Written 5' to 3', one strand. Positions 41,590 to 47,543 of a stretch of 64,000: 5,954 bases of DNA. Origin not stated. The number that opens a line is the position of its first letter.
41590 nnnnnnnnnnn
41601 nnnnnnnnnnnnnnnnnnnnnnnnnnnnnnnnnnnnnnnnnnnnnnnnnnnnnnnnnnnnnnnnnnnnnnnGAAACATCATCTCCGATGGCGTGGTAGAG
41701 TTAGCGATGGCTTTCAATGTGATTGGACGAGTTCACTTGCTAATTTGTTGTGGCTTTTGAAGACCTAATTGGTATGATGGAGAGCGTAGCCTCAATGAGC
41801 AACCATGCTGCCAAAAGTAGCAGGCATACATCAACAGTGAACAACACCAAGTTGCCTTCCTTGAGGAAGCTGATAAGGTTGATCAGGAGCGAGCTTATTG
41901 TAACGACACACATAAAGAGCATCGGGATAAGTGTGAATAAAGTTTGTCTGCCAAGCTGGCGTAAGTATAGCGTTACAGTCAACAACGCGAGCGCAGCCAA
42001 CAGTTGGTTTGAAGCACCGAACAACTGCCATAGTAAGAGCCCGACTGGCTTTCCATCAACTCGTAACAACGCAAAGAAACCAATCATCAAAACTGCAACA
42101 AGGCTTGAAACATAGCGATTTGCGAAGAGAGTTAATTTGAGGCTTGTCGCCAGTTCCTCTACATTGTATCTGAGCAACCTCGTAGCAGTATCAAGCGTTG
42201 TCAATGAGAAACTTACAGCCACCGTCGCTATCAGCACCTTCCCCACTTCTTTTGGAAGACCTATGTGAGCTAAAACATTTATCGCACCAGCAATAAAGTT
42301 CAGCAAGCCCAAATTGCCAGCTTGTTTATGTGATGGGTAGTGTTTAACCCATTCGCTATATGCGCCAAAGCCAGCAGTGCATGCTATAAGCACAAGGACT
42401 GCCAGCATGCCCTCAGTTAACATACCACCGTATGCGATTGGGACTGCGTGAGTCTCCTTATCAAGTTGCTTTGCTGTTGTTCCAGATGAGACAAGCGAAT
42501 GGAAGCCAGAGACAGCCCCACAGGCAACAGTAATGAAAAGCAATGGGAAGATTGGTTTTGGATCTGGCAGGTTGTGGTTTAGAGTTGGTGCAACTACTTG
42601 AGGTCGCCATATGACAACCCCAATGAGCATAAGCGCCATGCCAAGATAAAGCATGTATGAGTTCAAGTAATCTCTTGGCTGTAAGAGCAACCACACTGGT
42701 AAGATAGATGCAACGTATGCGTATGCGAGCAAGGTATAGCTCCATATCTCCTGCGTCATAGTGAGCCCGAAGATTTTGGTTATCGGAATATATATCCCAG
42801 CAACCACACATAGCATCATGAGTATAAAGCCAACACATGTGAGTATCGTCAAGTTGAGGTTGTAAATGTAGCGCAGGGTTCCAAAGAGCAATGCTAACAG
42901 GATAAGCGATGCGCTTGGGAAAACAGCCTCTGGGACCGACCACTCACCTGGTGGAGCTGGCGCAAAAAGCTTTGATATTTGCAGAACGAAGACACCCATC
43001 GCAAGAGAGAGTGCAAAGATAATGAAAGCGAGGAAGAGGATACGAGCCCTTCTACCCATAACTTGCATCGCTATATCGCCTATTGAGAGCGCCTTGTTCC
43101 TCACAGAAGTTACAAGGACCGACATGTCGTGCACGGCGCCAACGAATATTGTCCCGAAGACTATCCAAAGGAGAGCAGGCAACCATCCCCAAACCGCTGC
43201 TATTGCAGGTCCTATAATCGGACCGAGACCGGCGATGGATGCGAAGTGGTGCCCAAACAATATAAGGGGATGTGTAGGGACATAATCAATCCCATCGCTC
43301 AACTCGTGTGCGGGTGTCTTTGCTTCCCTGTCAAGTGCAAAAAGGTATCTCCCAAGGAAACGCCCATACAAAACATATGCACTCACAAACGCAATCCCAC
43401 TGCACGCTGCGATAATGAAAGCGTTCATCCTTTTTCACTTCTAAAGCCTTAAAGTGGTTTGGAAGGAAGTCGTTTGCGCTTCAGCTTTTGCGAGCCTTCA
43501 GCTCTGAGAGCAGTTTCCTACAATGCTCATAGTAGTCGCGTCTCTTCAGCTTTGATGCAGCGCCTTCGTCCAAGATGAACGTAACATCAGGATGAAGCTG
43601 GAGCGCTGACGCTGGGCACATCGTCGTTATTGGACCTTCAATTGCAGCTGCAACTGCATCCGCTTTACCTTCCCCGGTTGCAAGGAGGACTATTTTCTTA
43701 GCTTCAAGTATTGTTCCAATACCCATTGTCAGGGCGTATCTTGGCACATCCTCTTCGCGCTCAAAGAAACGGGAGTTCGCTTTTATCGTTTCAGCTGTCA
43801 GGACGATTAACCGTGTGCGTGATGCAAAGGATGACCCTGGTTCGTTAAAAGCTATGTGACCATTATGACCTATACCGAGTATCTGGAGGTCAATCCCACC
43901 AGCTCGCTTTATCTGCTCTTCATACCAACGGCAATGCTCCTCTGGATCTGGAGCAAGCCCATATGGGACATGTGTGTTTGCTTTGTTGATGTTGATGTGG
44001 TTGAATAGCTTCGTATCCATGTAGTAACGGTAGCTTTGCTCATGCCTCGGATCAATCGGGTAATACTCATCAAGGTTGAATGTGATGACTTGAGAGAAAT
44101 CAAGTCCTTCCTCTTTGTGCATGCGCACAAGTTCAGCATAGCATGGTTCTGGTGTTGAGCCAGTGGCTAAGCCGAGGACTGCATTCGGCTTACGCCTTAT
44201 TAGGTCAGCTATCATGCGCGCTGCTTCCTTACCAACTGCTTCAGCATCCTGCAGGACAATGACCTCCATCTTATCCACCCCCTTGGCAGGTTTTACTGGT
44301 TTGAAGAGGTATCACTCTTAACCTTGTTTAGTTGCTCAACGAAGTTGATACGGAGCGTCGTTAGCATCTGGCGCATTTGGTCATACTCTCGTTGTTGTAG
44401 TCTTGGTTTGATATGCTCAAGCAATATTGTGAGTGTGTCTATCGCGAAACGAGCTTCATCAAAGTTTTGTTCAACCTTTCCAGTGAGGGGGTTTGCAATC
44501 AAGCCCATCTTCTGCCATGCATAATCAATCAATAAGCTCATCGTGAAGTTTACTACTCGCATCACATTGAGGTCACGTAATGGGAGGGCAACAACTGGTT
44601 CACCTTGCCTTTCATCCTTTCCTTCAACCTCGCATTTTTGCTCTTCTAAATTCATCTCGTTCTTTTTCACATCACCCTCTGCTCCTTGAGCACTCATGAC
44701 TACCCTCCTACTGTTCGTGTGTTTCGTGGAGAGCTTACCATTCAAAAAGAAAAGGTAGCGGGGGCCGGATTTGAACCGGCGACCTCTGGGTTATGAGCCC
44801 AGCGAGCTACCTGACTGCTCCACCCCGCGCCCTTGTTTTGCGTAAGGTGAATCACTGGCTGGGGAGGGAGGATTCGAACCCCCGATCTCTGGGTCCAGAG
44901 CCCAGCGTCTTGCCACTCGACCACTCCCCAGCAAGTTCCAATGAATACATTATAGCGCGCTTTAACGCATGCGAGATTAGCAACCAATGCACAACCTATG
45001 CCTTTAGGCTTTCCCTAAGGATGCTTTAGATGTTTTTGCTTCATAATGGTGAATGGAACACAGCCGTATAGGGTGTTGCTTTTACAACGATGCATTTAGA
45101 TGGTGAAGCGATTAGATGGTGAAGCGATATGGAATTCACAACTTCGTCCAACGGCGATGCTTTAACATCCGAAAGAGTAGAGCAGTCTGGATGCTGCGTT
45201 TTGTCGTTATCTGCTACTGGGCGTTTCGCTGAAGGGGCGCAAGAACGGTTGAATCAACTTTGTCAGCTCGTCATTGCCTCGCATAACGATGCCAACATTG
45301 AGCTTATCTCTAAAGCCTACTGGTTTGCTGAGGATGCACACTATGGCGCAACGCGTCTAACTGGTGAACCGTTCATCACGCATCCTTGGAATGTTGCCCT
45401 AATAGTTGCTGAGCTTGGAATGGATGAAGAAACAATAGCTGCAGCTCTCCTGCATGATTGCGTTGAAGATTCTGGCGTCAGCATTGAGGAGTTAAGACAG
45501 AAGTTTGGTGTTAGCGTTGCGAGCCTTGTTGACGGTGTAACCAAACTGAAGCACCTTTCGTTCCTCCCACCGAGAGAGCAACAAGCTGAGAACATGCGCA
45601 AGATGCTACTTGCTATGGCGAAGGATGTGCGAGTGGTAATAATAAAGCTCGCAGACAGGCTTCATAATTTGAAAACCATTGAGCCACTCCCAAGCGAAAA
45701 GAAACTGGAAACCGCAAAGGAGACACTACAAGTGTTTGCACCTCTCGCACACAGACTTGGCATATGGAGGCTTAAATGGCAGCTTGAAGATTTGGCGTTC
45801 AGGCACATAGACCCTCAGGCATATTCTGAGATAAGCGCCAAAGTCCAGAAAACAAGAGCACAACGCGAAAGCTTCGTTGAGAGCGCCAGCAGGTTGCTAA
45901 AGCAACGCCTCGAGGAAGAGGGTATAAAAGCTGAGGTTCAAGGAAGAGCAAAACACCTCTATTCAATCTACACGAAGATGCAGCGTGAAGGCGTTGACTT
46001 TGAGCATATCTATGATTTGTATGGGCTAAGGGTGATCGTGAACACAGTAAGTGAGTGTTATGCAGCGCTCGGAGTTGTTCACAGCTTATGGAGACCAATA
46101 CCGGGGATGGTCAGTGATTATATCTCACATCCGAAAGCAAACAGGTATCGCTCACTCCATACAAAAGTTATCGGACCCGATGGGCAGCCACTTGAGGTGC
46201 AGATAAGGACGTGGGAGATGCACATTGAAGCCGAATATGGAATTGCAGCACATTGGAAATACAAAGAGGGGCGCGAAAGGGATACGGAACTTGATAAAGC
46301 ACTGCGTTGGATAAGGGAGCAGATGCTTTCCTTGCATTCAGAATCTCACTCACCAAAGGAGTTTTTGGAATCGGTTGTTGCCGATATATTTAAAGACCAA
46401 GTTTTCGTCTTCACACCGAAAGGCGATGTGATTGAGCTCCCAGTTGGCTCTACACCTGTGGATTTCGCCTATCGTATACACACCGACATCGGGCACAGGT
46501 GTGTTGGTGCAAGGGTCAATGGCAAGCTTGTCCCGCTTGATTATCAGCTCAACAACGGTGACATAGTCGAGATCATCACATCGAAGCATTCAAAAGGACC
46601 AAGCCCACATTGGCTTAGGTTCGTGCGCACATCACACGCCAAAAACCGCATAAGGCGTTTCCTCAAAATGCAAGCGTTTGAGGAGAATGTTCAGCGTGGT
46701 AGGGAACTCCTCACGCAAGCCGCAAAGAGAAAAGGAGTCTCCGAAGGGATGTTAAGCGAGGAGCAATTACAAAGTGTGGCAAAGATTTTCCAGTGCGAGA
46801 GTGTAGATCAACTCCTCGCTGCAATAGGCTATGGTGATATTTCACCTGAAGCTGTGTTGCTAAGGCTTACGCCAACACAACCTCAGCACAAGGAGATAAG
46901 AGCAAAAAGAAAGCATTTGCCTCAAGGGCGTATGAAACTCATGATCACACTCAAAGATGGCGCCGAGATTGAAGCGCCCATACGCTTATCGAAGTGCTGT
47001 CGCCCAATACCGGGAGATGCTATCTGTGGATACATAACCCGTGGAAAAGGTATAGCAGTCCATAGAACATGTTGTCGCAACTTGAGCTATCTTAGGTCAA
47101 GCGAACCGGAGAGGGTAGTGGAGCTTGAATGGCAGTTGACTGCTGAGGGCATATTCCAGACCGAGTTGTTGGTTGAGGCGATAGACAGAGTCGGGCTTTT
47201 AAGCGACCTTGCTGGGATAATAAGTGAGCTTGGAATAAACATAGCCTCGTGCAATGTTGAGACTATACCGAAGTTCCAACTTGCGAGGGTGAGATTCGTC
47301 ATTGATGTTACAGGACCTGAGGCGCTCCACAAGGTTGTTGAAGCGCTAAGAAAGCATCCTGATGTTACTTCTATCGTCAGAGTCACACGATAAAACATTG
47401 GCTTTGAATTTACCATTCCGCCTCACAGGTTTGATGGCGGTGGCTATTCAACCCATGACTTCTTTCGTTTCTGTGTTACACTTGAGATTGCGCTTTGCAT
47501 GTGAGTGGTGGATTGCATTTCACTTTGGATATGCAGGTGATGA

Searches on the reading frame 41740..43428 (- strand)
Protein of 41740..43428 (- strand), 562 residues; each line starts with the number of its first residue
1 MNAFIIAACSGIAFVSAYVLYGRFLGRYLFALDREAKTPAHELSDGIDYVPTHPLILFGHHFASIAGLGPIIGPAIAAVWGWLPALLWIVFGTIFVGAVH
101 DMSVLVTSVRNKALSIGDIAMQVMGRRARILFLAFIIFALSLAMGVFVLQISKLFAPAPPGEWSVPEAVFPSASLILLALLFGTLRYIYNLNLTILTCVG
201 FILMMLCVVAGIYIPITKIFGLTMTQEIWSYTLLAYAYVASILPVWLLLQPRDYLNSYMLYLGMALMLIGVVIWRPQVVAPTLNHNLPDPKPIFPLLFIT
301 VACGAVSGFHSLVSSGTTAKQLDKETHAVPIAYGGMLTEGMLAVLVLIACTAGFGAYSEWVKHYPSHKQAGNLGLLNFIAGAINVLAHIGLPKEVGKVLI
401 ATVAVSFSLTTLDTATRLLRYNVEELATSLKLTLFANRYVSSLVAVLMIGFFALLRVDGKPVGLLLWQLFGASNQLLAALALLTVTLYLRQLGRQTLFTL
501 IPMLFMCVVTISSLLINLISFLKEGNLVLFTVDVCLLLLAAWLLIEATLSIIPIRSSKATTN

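Call 60: search_protein_families(library=pfam, proteins=[window:41740-43428:-], max_evalue=0.00001)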
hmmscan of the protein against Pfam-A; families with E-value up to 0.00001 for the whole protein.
window:41740-43428:- (562 aa): 1 family
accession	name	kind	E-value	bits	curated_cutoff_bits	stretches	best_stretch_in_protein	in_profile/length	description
PF02554.20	CstA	-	4.2e-138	462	27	2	3-351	2-352/560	Carbon starvation protein CstA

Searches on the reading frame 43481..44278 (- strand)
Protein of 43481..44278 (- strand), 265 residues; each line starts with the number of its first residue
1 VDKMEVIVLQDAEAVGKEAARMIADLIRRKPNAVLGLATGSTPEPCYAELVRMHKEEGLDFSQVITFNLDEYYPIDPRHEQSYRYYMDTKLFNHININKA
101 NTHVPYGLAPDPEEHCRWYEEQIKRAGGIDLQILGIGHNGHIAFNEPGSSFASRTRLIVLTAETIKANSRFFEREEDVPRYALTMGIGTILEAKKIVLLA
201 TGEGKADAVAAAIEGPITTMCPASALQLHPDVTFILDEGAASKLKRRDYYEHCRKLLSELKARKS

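Call 60: search_protein_families(library=pfam, proteins=[window:43481-44278:-], max_evalue=0.00001)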
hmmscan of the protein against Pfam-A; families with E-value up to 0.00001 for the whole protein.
window:43481-44278:- (265 aa): 1 family
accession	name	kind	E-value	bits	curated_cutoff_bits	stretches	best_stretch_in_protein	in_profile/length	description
PF01182.26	Glucosamine_iso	-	1.4e-27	97.4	27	1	12-227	7-217/225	Glucosamine-6-phosphate isomerases/6-phosphogluconolactonase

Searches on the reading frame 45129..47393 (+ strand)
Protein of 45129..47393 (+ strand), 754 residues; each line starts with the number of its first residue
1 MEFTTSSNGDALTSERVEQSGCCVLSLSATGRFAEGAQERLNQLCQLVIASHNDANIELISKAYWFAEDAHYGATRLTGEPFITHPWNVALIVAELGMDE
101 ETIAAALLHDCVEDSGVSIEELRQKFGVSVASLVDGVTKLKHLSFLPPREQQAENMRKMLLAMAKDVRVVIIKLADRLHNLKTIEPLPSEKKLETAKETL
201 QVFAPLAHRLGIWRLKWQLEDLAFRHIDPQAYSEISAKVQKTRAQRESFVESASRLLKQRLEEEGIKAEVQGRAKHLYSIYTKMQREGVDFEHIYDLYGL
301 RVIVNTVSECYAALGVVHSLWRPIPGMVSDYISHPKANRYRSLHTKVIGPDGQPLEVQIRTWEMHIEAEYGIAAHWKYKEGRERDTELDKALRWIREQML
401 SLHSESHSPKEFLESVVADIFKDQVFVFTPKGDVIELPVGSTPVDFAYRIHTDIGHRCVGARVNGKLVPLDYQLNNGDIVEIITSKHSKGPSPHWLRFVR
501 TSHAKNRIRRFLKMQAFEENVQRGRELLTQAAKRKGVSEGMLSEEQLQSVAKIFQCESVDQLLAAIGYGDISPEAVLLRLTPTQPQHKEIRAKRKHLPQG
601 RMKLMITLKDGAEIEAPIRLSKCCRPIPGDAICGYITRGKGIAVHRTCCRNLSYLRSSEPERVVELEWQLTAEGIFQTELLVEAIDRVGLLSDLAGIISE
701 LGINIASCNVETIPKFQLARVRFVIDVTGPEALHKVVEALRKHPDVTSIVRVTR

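Call 61: search_protein_families(library=pfam, proteins=[window:45129-47393:+], max_evalue=0.00001)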
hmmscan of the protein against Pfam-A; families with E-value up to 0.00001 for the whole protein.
window:45129-47393:+ (754 aa): 8 families
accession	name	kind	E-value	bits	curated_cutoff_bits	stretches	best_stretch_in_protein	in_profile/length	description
PF13328.12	HD_4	-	2.7e-54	183.5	27.2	1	63-213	1-156/156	HD domain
PF04607.23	RelA_SpoT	-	7.6e-43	145.8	27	1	272-382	1-112/113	Region found in RelA / SpoT proteins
PF02824.27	TGS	-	5.5e-28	97.2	22.2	1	425-484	1-60/60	TGS domain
PF13291.12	ACT_4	-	3.1e-14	53.9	27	1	675-751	4-80/80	ACT domain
PF19296.4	RelA_AH_RIS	-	5.2e-14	53.2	23.8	1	498-603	3-105/185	RelA/SpoT, AH and RIS domains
PF01966.28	HD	-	1.3e-12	48.4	22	1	83-180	2-115/116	HD domain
PF01842.31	ACT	-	4e-10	39.7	27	1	679-744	2-65/66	ACT domain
PF22629.2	ACT_AHAS_ss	-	1.3e-08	35.3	27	1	682-747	3-66/67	AHAS small subunit-like ACT domain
